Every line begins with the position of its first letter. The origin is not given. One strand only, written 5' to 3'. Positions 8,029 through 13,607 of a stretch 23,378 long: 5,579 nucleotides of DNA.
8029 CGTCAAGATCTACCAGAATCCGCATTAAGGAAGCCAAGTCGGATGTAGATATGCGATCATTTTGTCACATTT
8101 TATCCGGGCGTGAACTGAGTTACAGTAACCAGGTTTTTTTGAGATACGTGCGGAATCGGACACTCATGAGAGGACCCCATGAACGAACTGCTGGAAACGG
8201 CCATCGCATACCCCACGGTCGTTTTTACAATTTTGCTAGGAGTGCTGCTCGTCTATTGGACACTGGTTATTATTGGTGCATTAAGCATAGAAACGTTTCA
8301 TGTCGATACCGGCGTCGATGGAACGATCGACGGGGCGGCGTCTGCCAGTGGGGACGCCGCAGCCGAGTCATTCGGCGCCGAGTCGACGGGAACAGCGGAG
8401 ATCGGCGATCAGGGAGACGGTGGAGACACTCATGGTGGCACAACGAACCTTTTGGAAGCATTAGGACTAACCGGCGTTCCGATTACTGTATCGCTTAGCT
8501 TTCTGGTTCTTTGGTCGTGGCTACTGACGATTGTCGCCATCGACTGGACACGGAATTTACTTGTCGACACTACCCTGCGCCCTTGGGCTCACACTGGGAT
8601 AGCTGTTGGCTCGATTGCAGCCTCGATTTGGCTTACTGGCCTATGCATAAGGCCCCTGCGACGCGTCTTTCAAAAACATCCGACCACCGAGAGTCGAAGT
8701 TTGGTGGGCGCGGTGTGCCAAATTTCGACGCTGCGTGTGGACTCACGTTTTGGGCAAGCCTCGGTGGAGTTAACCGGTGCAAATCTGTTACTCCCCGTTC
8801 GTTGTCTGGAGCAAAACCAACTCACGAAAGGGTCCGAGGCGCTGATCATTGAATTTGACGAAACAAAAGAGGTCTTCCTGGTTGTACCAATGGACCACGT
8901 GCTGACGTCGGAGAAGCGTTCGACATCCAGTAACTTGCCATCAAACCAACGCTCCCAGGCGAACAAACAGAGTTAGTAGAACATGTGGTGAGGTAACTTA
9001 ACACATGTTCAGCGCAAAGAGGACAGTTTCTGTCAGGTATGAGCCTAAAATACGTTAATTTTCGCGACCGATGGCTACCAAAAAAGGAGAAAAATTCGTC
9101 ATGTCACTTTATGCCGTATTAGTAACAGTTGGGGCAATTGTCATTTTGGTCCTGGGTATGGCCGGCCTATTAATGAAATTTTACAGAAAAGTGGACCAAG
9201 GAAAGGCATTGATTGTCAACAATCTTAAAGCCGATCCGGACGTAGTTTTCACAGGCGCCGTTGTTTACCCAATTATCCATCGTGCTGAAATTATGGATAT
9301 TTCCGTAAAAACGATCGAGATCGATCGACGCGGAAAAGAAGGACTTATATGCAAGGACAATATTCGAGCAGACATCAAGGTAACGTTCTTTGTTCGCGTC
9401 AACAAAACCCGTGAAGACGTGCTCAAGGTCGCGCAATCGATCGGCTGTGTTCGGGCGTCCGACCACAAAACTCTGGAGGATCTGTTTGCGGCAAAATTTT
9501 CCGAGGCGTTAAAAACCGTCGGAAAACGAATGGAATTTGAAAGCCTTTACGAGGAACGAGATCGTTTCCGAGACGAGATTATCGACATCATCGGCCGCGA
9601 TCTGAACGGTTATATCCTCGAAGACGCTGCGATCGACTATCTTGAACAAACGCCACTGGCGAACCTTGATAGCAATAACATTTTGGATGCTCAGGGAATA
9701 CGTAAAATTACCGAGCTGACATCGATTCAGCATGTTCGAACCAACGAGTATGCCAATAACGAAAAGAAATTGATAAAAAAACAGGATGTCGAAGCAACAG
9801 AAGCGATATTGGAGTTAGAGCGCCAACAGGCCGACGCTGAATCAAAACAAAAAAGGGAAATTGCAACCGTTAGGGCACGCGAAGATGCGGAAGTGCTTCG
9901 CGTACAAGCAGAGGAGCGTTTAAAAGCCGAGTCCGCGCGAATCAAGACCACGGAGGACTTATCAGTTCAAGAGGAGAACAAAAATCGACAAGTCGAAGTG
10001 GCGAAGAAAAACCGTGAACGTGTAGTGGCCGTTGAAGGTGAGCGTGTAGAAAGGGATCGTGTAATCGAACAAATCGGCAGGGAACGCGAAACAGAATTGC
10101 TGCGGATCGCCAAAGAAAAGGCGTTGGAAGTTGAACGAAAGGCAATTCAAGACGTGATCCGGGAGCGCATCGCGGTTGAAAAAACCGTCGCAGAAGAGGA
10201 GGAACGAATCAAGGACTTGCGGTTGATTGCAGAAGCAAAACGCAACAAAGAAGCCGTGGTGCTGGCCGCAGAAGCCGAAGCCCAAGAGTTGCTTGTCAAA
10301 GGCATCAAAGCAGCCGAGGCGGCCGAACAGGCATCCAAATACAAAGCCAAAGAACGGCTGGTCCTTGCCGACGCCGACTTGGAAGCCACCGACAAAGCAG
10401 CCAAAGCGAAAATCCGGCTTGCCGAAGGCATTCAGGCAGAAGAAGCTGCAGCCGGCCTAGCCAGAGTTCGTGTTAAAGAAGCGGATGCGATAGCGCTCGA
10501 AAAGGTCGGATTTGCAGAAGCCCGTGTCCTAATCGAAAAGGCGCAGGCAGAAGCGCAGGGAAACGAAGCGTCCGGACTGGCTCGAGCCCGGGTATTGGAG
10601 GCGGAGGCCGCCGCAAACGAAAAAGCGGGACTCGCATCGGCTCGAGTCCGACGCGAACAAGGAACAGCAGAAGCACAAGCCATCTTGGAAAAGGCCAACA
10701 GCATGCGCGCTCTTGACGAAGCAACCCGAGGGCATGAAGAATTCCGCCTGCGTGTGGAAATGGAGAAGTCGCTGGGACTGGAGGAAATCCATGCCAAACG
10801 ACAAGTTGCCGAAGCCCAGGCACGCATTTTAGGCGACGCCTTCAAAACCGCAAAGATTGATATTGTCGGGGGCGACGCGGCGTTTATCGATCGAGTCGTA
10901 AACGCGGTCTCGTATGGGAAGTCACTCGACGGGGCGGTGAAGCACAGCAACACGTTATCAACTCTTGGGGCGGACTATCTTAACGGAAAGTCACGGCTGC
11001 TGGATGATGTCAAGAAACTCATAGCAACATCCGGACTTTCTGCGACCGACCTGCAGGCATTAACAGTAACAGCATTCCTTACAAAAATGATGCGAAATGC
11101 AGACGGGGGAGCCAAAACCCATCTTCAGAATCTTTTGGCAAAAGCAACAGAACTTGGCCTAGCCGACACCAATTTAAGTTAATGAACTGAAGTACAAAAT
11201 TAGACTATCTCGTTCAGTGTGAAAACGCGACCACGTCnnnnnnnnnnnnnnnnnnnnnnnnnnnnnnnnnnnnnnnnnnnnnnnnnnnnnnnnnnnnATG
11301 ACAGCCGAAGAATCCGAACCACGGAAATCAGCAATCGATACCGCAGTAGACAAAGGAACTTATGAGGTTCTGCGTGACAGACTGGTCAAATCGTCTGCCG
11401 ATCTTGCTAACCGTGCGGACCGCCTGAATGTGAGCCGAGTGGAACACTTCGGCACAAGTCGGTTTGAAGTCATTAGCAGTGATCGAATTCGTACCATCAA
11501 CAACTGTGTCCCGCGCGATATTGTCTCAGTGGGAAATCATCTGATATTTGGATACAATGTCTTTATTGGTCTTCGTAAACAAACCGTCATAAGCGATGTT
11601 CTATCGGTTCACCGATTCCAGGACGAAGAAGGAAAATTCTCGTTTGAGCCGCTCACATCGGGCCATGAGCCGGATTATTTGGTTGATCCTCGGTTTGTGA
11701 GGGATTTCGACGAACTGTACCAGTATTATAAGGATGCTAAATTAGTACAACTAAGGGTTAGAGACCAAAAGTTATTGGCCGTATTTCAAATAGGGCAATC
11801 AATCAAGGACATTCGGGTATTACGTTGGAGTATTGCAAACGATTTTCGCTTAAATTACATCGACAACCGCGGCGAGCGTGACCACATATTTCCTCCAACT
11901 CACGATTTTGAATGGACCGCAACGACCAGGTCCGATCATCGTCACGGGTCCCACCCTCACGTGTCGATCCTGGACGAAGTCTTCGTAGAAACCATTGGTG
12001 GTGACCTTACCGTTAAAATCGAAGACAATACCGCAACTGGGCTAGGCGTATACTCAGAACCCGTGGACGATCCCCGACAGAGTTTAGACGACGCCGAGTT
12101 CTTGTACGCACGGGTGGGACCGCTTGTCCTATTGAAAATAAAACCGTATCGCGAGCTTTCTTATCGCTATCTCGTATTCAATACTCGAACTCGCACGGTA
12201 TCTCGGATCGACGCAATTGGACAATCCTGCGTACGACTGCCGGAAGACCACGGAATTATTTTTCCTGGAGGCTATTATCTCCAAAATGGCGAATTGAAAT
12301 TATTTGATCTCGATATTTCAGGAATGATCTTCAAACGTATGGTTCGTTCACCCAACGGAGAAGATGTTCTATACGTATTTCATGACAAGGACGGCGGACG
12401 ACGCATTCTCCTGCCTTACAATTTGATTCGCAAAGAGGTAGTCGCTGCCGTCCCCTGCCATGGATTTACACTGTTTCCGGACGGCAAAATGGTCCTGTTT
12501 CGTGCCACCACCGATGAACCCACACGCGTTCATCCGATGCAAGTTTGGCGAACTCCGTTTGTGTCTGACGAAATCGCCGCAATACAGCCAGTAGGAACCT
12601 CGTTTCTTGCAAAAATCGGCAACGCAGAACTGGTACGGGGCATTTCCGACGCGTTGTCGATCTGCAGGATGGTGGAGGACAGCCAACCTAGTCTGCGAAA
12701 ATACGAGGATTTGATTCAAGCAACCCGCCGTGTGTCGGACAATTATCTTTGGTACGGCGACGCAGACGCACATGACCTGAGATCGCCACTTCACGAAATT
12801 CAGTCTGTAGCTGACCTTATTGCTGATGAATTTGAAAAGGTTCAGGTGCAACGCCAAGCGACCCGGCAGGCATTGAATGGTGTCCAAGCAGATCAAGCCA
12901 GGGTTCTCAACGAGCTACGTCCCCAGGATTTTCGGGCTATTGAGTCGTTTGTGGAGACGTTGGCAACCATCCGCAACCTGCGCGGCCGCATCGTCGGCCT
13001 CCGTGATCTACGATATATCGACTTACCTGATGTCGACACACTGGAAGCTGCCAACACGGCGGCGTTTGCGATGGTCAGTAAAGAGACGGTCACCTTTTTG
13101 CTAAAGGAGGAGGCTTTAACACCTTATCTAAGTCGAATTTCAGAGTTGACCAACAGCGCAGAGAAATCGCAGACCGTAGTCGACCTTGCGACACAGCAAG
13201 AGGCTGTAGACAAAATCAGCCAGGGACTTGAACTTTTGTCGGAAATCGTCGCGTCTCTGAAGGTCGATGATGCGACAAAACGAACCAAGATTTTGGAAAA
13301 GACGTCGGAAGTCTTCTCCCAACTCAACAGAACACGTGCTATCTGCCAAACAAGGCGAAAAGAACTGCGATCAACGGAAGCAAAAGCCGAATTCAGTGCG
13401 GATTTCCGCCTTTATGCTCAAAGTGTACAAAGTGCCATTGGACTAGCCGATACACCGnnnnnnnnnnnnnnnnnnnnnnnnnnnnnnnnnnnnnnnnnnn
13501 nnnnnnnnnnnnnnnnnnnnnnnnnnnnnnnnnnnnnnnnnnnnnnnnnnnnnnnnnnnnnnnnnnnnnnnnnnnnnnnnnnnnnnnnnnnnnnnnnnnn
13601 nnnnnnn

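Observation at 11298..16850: Giant AAA+ ATPase has an unusual architecture and a DD Walker B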

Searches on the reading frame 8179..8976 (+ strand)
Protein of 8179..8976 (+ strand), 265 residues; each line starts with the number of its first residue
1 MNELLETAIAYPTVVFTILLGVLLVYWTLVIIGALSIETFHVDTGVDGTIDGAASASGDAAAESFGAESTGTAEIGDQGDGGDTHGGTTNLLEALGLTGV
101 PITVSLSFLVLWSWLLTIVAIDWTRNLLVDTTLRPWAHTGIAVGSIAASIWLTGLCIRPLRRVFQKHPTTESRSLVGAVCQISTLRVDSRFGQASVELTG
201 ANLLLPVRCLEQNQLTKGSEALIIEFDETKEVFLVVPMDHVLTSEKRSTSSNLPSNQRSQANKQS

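Call 7: search_protein_families(library=pfam, proteins=[window:8179-8976:+], max_evalue=0.01)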
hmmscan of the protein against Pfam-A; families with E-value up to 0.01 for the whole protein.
window:8179-8976:+ (265 aa): 0 families

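Call 8: search_protein_families(library=padloc, proteins=[window:8179-8976:+], max_evalue=0.01)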
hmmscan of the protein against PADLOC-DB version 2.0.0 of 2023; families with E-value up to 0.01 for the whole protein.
window:8179-8976:+ (265 aa): 0 families

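Call 32: search_protein_families(library=pfam, proteins=[window:8179-8976:+], max_evalue=10)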
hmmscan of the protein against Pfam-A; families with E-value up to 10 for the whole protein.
window:8179-8976:+ (265 aa): 0 families

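Call 33: search_protein_families(library=ncbifam, proteins=[window:8179-8976:+], max_evalue=1)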
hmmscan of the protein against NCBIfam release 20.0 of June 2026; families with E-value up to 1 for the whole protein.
window:8179-8976:+ (265 aa): 0 families

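Call 35: search_solved_structures(query=window:8179-8976:+, max_evalue=10, show_alignments=1)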
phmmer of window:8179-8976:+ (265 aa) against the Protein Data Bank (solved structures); distinct sequences matched with E-value up to 10: 1.
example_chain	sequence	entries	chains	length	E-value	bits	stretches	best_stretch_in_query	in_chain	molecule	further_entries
7d5i_B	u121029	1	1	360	0.0019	21.1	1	108-155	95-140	Integral membrane cytochrome D ubiquinol oxidase (Subunit II) CydB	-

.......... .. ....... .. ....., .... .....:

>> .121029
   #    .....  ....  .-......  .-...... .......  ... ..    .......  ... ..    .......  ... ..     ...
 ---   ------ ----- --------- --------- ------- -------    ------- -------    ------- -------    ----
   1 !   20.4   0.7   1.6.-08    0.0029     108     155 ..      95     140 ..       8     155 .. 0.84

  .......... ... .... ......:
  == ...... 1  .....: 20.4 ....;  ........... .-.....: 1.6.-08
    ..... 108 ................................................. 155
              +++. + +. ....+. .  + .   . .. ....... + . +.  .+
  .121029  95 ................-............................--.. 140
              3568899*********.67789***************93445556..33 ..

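Call 49: search_protein_families(library=pfam, alignment_id=A4, max_evalue=0.01)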
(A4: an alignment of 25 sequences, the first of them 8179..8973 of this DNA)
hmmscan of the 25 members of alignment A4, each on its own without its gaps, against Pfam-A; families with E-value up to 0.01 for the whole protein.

A. member 1, window:8179-8973:+ (265 aa): 0 families

B. families by the number of members that match (of 25 scanned): 1 family
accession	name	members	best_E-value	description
PF21001.2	YqiJ_N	3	3.8e-05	Inner membrane protein YqiJ, N-terminal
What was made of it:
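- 8179..8976 (+): Gene 1 of the module: YqiJ/YuaF-like (NfeD-like) membrane protein, 265 aa, with three hydrophobic segments and a C-terminal soluble beta-rich domain. Three of 25 family members hit Pfam YqiJ_N (call 49).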

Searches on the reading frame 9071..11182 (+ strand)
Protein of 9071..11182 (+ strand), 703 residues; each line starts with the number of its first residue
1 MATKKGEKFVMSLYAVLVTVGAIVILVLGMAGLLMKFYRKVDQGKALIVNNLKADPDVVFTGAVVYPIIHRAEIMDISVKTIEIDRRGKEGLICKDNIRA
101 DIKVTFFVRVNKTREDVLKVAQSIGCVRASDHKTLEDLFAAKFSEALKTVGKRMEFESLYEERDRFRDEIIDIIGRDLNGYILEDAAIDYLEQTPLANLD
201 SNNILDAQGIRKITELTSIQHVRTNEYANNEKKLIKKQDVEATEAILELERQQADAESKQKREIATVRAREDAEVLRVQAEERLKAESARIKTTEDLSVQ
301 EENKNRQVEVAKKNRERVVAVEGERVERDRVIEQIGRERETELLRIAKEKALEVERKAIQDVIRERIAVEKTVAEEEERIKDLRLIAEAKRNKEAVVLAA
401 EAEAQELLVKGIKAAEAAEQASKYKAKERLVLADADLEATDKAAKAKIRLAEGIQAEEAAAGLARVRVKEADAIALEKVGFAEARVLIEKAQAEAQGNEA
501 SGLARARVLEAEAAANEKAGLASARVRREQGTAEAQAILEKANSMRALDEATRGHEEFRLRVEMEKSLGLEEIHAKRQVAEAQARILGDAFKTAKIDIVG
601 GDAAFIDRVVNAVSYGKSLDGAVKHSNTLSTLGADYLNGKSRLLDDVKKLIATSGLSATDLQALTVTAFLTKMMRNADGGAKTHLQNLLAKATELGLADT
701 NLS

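Call 7: search_protein_families(library=pfam, proteins=[window:9071-11182:+], max_evalue=0.01)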
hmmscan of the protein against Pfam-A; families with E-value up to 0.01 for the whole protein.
window:9071-11182:+ (703 aa): 0 families

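Call 8: search_protein_families(library=padloc, proteins=[window:9071-11182:+], max_evalue=0.01)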
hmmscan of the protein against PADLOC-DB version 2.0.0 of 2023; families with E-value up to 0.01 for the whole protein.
window:9071-11182:+ (703 aa): 0 families

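Call 32: search_protein_families(library=pfam, proteins=[window:9071-11182:+], max_evalue=10)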
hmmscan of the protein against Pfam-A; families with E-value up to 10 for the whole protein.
window:9071-11182:+ (703 aa): 2 families
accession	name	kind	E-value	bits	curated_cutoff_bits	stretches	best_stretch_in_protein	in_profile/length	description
PF24364.1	DUF7520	-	0.1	13.1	27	1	5-31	2-28/78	Family of unknown function (DUF7520)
PF09435.16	DUF2015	-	0.34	11.7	27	1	450-504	16-71/79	Fungal protein of unknown function (DUF2015)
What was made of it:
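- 9071..11182 (+): Gene 2 of the module: YqiK-type flotillin, 703 aa, with an N-terminal TM helix, an SPFH-like domain and a long E/A/K-rich coiled coil. Pfam Band_7/Flot models do not detect it (calls 7, 32).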

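Call 33: search_protein_families(library=ncbifam, proteins=[window:9071-11182:+], max_evalue=1)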
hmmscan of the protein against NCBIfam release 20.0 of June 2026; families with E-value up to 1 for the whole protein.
window:9071-11182:+ (703 aa): 0 families

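Call 34: search_solved_structures(query=window:9071-11182:+, max_evalue=10, show_alignments=2)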
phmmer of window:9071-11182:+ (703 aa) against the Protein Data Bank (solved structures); distinct sequences matched with E-value up to 10: 1.
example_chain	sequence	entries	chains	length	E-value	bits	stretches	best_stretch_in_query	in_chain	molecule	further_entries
2n2t_A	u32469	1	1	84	0.77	11.6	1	239-302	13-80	OR303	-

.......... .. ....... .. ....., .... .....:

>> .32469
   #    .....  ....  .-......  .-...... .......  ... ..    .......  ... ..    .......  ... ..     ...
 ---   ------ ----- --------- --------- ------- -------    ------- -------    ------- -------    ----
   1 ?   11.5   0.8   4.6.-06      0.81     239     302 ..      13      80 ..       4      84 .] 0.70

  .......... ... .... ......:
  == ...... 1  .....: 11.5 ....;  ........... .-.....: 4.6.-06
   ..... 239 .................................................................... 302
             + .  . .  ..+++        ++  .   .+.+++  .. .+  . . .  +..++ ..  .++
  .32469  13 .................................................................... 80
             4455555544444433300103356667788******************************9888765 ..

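Call 39: search_solved_structures(query=A3, max_evalue=1, show_alignments=2)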
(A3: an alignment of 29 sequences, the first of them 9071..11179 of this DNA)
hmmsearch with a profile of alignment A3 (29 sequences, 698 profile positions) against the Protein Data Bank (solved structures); distinct sequences matched with E-value up to 1: 2.
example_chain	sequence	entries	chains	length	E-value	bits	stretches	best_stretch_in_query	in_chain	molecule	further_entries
2ciu_A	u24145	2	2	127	0.71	11.4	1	540-580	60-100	IMPORT INNER MEMBRANE TRANSLOCASE SUBUNIT TIM21 MITOCHONDRIAL | Mitochondrial import inner membrane translocase subunit TIM21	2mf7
6k8q_A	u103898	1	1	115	0.72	11.3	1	540-580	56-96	Mitochondrial import inner membrane translocase subunit TIM21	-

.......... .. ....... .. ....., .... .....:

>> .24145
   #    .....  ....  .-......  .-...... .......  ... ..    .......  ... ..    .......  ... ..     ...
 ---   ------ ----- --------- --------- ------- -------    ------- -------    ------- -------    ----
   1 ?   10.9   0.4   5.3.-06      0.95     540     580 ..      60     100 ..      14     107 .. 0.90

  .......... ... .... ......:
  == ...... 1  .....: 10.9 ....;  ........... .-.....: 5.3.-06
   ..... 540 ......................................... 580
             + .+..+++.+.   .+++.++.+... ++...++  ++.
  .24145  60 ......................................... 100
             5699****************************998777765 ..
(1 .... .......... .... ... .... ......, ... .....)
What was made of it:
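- Tried and rejected: These gave nothing (calls 7, 32, 33, 34, 35, 39).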

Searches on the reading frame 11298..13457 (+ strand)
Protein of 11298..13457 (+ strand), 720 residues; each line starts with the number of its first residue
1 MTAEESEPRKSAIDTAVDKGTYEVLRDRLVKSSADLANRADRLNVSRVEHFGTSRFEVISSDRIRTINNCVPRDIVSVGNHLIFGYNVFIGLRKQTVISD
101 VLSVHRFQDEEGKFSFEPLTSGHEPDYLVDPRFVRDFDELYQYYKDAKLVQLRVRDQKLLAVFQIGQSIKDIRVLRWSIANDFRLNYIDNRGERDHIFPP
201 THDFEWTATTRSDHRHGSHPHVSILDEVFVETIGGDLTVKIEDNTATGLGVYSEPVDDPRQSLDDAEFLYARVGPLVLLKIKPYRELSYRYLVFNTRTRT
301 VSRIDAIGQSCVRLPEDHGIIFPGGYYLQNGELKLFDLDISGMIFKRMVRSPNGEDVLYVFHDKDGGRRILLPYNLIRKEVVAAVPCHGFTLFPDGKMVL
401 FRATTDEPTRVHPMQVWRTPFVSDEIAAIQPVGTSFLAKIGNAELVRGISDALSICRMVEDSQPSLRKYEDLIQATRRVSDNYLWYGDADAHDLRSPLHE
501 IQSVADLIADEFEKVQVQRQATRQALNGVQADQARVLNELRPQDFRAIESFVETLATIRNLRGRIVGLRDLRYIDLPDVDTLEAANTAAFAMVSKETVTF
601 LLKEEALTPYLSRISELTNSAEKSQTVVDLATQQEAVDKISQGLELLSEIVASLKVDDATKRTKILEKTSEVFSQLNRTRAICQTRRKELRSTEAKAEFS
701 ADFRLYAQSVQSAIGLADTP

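Call 56: predict_structure(alignment_id=A2)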
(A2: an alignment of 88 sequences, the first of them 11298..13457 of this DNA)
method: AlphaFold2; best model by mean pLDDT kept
length: 720 residues; sequences in the alignment: 88
mean_pLDDT: 87.2   pTM: 0.72
mean pLDDT of the five models: 87.2, 86.8, 86.6, 84.7, 83.3
residues with pLDDT >= 90: 379; 70-90: 293; 50-70: 29; < 50: 19
segments of 3 or more residues with pLDDT < 50: 1-19
pLDDT, mean of each block of 10 residues (from residue 1): 32 37 91 96 92 85 87 89 86 75 86 76 68 93 89 92 91 94 90 92 94 86 90 85 62 86 88 94 92 90 94 92 93 91 93 92 88 92 91 92 83 91 84 81 92 91 80 92 92 95 94 88 93 92 89 92 94 91 94 91 89 93 89 90 88 73 88 93 91 87 90 82
secondary structure, 60 per line:
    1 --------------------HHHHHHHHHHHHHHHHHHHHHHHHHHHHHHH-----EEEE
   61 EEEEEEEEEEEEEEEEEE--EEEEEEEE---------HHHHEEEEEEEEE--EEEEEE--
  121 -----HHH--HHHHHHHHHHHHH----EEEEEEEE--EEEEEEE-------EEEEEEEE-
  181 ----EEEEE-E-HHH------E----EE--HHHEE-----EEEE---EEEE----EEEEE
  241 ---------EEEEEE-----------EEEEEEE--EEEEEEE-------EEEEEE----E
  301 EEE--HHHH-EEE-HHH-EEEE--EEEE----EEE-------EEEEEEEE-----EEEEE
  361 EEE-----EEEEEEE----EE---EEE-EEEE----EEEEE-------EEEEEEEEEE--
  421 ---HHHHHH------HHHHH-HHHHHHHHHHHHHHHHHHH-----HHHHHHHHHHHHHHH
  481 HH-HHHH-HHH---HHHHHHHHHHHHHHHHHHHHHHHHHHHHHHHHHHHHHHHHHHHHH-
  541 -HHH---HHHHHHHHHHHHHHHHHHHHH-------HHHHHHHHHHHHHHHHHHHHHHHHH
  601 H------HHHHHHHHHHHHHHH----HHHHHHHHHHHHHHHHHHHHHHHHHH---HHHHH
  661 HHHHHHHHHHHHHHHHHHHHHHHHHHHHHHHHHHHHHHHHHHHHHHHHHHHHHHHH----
elements in order (helices of 4 or more, strands of 3 or more residues): H21-51 E57-78 E81-88 H98-101 E102-110 E113-118 H131-143 E148-155 E158-164 E172-179 E185-189 E221-224 E228-231 E236-240 E250-255 E267-273 E276-282 E290-295 E300-303 H306-309 E311-313 E319-322 E325-328 E333-335 E343-350 E356-363 E369-375 E385-387 E389-392 E397-401 E409-418 H424-429 H436-440 H442-460 H466-482 H484-487 H495-539 H548-568 H576-601 H608-622 H627-652 H656-716
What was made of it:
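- Checked: The beta-rich N-terminus is a beta-propeller at aa ~55-420 (call 56).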

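Call 59: fold_search(model_id=the predicted structure, library=pdb)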
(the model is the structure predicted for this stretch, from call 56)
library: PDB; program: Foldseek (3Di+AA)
matches with E <= 10: 745; with E <= 0.001: 80
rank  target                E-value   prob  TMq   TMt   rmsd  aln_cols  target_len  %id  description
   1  8f5o_E                3.5e-06  0.96  0.12  0.09  32.5       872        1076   10  Structure of Leishmania tarentolae IFT-A (state 1) (released 2022-12-21)
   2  8hmc_B                6.4e-06  1.00  0.15  0.11  31.8       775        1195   11  base module state 1 of Tetrahymena IFT-A (released 2023-06-14)
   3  7tbk_A5               7.3e-06  0.98  0.13  0.09  27.5       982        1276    9  Composite structure of the dilated human nuclear pore complex (NPC) symmetric core generated with a 37A in situ cryo- (released 2022-06-15)
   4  7tbl_A5               7.3e-06  0.98  0.13  0.09  27.5       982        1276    9  Composite structure of the human nuclear pore complex (NPC) cytoplasmic face generated with a 12A cryo-ET map of the  (released 2022-06-22)
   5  6u42_5L               8.0e-06  1.00  0.12  0.14  20.4       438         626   10  Natively decorated ciliary doublet microtubule (released 2019-11-13)
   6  8snb_4B               8.8e-06  0.99  0.12  0.13  20.0       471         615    8  atomic model of sea urchin sperm doublet microtubule (48-nm periodicity) (released 2023-06-28)
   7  9e5c_7g               1.4e-05  1.00  0.19  0.24  17.2       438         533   10  Cryo-EM structure of 96 nm repeat of microtubule doublet from T. brucei flagellum (released 2025-03-12)
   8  8i7o_P1               2.1e-05  1.00  0.13  0.14  18.8       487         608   10  In situ structure of axonemal doublet microtubules in mouse sperm with 16-nm repeat (released 2023-10-11)
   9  8f5p_B                2.1e-05  0.99  0.16  0.11  27.5       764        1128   10  Structure of Leishmania tarentolae IFT-A (state 2) (released 2022-12-21)
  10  5ods_A                2.1e-05  0.97  0.14  0.16  24.7       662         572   10  Structure of a phosphoprotein-protein complex (released 2018-03-14)
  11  9n73_LI               2.3e-05  0.97  0.14  0.16  34.1       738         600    8  SSU processome maturation and disassembly, State G (released 2025-10-29)
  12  8glv_DA               2.6e-05  1.00  0.18  0.04  32.0       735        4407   10  96-nm repeat unit of doublet microtubules from Chlamydomonas reinhardtii flagella (released 2023-05-31)
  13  9e2g_2C               2.6e-05  0.69  0.08  0.09  25.3       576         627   10  Cryo-EM structure of 48 nm repeat of microtubule doublet from T. brucei flagellum (released 2025-03-12)
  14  4ax4                  3.0e-05  1.00  0.15  0.16  25.6       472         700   10  PROLYL OLIGOPEPTIDASE FROM PORCINE BRAIN, H680A MUTANT (released 2012-09-26)
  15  8to0_BG               3.6e-05  0.92  0.11  0.12  19.6       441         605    9  48-nm repeating structure of doublets from mouse sperm flagella (released 2023-11-01)
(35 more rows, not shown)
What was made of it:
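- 11460..12557 (+): Beta-propeller domain (aa ~55-420, about 28 strands, probably seven blades), preceded by a long helix (aa 21-51). Together these form the core of Pfam DUF3686 (aa 35-483). Foldseek hits to beta-propeller proteins (call 59).
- The N-terminal model retrieves beta-propeller plus helical-solenoid coat-type proteins: IFT-A, nucleoporin and clathrin heavy chain (call 59). The coat-protein hits have low TM-scores of 0.12-0.20 and mostly reflect the propeller (call 59).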
